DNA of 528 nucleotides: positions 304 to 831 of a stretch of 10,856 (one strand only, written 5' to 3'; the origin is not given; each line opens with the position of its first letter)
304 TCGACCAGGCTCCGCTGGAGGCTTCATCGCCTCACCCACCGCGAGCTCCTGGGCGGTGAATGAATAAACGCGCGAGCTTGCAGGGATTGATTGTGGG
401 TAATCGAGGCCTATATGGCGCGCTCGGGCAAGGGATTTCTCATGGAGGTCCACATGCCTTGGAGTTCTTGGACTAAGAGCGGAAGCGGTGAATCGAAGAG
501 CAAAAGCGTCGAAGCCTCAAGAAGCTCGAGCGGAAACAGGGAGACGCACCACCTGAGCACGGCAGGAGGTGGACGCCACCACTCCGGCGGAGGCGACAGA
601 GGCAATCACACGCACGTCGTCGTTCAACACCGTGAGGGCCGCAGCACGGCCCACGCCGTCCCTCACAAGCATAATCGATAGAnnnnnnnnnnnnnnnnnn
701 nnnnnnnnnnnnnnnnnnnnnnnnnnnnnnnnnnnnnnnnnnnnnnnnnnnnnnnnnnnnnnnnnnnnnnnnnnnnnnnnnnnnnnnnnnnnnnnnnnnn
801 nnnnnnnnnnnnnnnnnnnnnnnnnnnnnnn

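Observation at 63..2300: tRNA-Asn-proximal patch of small unknown genes plus a TA module: candidate accessory or defence islet without a visible integrase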

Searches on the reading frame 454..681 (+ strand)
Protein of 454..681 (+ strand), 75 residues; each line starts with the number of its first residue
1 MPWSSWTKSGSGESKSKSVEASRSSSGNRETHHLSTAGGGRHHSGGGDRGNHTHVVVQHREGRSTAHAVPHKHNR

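Call 44: find_homologous_proteins(query=A3, max_evalue=0.01)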
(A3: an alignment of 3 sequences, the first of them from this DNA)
Query A3 (3 sequences) (75 aa, profile of the alignment): 16 proteins with E <= 0.01 among 104 candidates.
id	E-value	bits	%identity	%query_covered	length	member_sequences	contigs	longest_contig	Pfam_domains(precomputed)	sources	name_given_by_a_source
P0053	1.1e-32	130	73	100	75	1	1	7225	-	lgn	-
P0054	1.5e-30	123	73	100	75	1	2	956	-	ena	-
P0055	2.1e-30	123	76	100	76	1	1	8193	-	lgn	-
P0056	3.3e-28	116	62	100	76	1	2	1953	-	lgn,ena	-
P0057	2.3e-22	97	38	100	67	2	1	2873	-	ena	-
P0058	1.3e-17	82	58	100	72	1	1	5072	-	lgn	-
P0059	8.7e-14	70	49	100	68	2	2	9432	-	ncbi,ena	-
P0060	5.7e-13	67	53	97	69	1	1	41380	-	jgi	jgi:hypothetical protein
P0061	2.3e-12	65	38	100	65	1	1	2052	-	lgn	-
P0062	9.8e-12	63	43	100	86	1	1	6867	-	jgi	jgi:hypothetical protein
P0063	1.1e-11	63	47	100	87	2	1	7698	-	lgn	-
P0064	7.0e-11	60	47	100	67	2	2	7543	-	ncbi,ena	-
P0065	8.5e-7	47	32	100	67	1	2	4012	-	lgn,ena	-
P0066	9.7e-7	47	41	89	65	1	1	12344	-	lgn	-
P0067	5.1e-6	45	40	100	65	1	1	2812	-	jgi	jgi:hypothetical protein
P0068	1.6e-5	43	39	96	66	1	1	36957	-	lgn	-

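Call 46: find_encoding_contigs(protein=P0060, flank=5000, max_places=3)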
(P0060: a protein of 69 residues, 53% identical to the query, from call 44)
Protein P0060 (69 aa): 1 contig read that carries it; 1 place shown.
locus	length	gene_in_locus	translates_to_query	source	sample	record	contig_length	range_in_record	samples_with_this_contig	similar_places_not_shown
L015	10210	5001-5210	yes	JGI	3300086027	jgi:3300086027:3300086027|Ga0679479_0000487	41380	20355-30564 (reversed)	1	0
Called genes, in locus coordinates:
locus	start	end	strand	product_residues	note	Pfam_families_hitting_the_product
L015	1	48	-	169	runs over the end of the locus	-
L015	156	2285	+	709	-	PF08239:SH3_3 (faint)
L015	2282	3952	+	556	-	PF10412:TrwB_AAD_bind (faint), PF02534:T4SS-DNA_transf (faint)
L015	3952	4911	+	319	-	PF13814:Replic_Relax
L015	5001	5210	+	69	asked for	-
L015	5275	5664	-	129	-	-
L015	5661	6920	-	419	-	PF02534:T4SS-DNA_transf (faint), PF01935:DUF87 (weak), PF10412:TrwB_AAD_bind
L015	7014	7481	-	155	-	-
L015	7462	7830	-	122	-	-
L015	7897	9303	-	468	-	-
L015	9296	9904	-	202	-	-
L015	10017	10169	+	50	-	-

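Call 47: find_encoding_contigs(protein=P0068, flank=5000, max_places=3)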
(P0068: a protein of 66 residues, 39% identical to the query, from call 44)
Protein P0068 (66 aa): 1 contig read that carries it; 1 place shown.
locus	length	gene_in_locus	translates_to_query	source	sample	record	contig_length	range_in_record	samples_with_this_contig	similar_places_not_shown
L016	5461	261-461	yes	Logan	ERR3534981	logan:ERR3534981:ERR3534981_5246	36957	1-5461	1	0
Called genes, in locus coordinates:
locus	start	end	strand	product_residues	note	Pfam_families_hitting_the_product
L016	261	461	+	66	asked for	-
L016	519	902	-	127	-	-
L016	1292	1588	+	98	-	-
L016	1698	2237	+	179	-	-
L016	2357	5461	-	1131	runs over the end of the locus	PF00270:DEAD, PF04851:ResIII, PF00271:Helicase_C (weak)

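Call 48: find_encoding_contigs(protein=P0055, flank=8000, max_places=3)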
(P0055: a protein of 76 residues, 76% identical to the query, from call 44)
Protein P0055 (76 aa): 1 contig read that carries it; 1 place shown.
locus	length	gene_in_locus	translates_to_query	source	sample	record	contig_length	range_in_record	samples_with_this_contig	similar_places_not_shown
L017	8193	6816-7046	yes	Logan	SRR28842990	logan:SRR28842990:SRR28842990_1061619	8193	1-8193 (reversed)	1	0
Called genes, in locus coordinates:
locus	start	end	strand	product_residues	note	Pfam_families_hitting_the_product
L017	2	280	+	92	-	?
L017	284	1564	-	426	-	-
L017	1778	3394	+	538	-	PF00239:Resolvase, PF07508:Recombinase, PF13408:Zn_ribbon_recom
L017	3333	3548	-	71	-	-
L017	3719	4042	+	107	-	-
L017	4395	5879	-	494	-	PF00899:ThiF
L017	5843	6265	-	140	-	PF14462:Prok-E2_E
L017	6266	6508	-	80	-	PF14452:Multi_ubiq (weak)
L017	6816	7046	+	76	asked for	-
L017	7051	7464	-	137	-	-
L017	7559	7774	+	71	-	-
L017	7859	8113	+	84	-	-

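Call 49: find_encoding_contigs(protein=P0053, flank=8000, max_places=3)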
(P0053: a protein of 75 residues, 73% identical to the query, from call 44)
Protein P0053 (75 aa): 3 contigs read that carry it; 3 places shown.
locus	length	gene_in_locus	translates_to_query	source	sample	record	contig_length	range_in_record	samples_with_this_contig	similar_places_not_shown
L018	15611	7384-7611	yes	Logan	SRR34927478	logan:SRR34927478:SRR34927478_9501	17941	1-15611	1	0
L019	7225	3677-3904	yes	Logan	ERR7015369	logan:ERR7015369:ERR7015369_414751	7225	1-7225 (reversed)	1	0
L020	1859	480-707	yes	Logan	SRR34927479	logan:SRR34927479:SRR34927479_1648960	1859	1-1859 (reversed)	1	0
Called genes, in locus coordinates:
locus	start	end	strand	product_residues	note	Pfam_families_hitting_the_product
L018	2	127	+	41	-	?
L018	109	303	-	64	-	-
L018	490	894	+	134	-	PF26209:Phage_phiTE_241_C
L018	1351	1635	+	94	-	-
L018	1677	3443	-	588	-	PF00239:Resolvase, PF07508:Recombinase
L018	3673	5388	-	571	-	PF02195:ParB_N, PF17762:HTH_ParB (weak), PF13542:HTH_Tnp_ISL3 (weak)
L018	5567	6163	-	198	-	PF07929:PRiA4_ORF3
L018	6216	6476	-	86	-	-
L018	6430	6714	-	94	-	PF01402:RHH_1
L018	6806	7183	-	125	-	PF06803:DUF1232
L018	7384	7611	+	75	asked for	-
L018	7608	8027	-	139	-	-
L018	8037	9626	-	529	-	PF16927:HisKA_7TM, PF00512:HisKA, PF02518:HATPase_c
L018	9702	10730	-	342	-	PF08545:ACP_syn_III, PF08541:ACP_syn_III_C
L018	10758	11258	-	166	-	-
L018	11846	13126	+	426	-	-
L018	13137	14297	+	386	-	PF12770:CHAT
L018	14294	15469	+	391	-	PF00327:Ribosomal_L30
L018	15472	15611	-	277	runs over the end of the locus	PF26164:Bact_GSDM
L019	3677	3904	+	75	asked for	-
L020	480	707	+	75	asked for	-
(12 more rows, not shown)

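Call 51: search_protein_families(library=pfam, alignment_id=A4, max_evalue=1)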
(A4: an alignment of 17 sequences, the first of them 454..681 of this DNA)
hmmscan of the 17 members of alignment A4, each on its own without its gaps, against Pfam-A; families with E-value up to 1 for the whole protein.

A. member 1, window:454-681:+ (75 aa): 0 families

B. families by the number of members that match (of 17 scanned): 2 families
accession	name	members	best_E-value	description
PF15843.10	DUF4719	1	0.077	Domain of unknown function (DUF4719)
PF07172.16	GRP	1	0.1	Glycine rich protein family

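Call 52: search_solved_structures(query=A4, max_evalue=10, show_alignments=2)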
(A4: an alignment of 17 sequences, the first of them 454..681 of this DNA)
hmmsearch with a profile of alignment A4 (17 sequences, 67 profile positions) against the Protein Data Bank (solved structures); distinct sequences matched with E-value up to 10: 0.

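Call 59: predict_structure(alignment_id=A4)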
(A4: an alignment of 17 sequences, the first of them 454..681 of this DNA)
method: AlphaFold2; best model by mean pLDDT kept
length: 75 residues; sequences in the alignment: 17
mean_pLDDT: 70.4   pTM: 0.57
mean pLDDT of the five models: 70.4, 69.7, 69.3, 69.3, 65.8
residues with pLDDT >= 90: 0; 70-90: 43; 50-70: 22; < 50: 10
segments of 3 or more residues with pLDDT < 50: 39-46
pLDDT, mean of each block of 10 residues (from residue 1): 57 72 79 69 53 82 83 69
secondary structure, 60 per line:
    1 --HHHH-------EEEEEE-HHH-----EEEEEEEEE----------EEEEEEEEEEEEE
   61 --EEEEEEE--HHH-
elements in order: H3-6 E14-19 E29-37 E48-60 E63-69

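Call 67: search_dna_similar(query=window:454-681:+, collection=plasmids, mode=protein, max_evalue=0.01)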
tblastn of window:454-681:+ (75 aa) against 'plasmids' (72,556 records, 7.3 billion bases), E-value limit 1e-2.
No match.

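Call 69: find_related_loci(query=A4, collection=viral_contigs, flank=5000)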
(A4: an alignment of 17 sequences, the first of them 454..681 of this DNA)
Query A4 (75 aa) in viral_contigs; peptide patterns used: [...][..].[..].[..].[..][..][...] (x = any residue, [..] = any of these).
21 stretches matched a pattern, but none encodes a relative of the query by tblastn (E <= 1e-3).

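Call 81: search_protein_families(library=pfam, max_evalue=0.01, proteins=[L017:7559-7774:+, L017:7859-8113:+, L016:1292-1588:+])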
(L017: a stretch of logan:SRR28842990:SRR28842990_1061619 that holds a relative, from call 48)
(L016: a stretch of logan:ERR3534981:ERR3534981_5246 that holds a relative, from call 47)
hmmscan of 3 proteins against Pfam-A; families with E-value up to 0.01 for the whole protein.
L017:7559-7774:+ (71 aa): 0 families

L017:7859-8113:+ (84 aa): 0 families

L016:1292-1588:+ (98 aa): 0 families

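Call 94: search_protein_families(library=padloc, max_evalue=0.00001, proteins=[L017:4395-5879:-, L017:5843-6265:-, L017:6266-6508:-, L018:13137-14297:+, L018:11846-13126:+, L018:5567-6163:-, L018:6806-7183:-, L016:2357-5461:-, L018:6216-6476:-])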
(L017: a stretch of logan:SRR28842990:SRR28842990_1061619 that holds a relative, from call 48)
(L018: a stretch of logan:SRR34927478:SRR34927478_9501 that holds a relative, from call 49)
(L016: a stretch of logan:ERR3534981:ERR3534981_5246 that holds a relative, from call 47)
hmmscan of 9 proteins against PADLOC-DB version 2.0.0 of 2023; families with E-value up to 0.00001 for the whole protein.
L017:4395-5879:- (494 aa): 23 families
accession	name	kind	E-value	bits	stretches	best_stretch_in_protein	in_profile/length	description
PDLC00848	E1-E2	-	1.9e-15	54.2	1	205-312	368-475/607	E1-E2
PDLC00836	E1-E2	-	3.6e-15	53.6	1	207-323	337-454/602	E1-E2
PDLC00832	E1-E2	-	3.1e-14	50.1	1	206-312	333-439/588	E1-E2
PDLC00844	E1-E2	-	4.8e-14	49.9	1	205-327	270-392/489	E1-E2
PDLC00855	E1-E2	-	9e-14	49.4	1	206-290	297-380/579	E1-E2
PDLC00829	E1-E2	-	4.4e-13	47.1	1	207-327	167-287/426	E1-E2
PDLC00835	E1-E2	-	6.7e-13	45.9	1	207-330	369-491/778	E1-E2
PDLC00856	E1-E2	-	3.1e-12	43.8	1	208-322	319-432/573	E1-E2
PDLC00839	E1-E2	-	4.9e-11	39.6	1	206-312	365-471/602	E1-E2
PDLC00847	E1-E2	-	5.1e-11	39.6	1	204-319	279-393/523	E1-E2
PDLC00840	E1-E2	-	9e-11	39.5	1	208-322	210-325/458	E1-E2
PDLC00857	E1-E2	-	1.5e-09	34.9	1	208-321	343-452/589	E1-E2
PDLC00842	E1-E2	-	2.3e-09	34.5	1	207-324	301-417/549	E1-E2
PDLC00853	E1-E2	-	6.2e-09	33.3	1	204-308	303-405/546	E1-E2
PDLC00826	E1-E2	-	1.1e-08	32.2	1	204-285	327-411/576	E1-E2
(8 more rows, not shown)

L017:5843-6265:- (140 aa): 0 families

L017:6266-6508:- (80 aa): 0 families

L018:13137-14297:+ (386 aa): 0 families

L018:11846-13126:+ (426 aa): 0 families

L018:5567-6163:- (198 aa): 0 families

L018:6806-7183:- (125 aa): 0 families

L016:2357-5461:- (1034 aa): 30 families (the best 25 are shown)
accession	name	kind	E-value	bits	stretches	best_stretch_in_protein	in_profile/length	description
PDLC00192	HamB1|HamB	-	0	1159.4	1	2-1032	99-1103/1104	DEAD-box helicase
PDLC00174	HamB1|HamB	-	7.4e-123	409.5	1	80-923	200-1048/1163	DEAD-box helicase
PDLC00194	HamB1|HamB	-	1.5e-86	289.2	1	108-930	160-977/995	DEAD-box helicase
PDLC00188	HamB1|HamB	-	5.2e-80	267.8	1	173-667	236-738/1037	DEAD-box helicase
PDLC04531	PDC-M23B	-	9.4e-60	200.7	1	73-630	192-748/1060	-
PDLC00178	HamB1|HamB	-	2.6e-53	179.1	1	175-675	241-744/830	DEAD-box helicase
PDLC00175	HamB1|HamB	-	1.6e-39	133.1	1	181-624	227-671/1000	DEAD-box helicase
PDLC00186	HamB1|HamB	-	1.3e-37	127.2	1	184-669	151-623/864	DEAD-box helicase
PDLC00200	HamB2|HamB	-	1.2e-32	110.8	2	498-624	443-571/865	DEAD-box helicase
PDLC04530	PDC-M23B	-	7e-31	105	2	167-378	53-279/828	-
PDLC00187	HamB1|HamB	-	2.8e-30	103.3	1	196-628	156-561/851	DEAD-box helicase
PDLC00176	HamB1|HamB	-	1.4e-28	97.5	1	200-662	155-587/845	DEAD-box helicase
PDLC03960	SngC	-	6.8e-28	95.8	1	180-578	25-361/720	-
PDLC00199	HamB2|HamB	-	6.1e-25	85.4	1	190-585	145-518/841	DEAD-box helicase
PDLC00185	HamB1|HamB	-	3.4e-24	82.8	2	495-616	435-555/871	DEAD-box helicase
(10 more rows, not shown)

L018:6216-6476:- (86 aa): 0 families
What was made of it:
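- It lies within a few kb of Hachiman HamB (L016, call 94), a Multi_ubiq/E2/E1 system (L017, call 48) and CHAT plus gasdermin (L018, call 49).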

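Call 96: search_protein_families(library=phrogs, alignment_id=A4, max_evalue=1)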
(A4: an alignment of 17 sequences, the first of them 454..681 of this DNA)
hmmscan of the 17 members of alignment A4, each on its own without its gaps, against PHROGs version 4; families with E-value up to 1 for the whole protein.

A. member 1, window:454-681:+ (75 aa): 1 family
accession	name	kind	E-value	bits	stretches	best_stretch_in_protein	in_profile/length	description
phrog_22683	-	unknown function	0.13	13.6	1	24-56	53-84/88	-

B. families by the number of members that match (of 17 scanned): 3 families
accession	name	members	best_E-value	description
phrog_22683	-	5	0.00086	-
phrog_26227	-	3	0.3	-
phrog_12122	-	1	0.46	-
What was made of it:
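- Tried and rejected: Treated as low-complexity noise (call 96).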
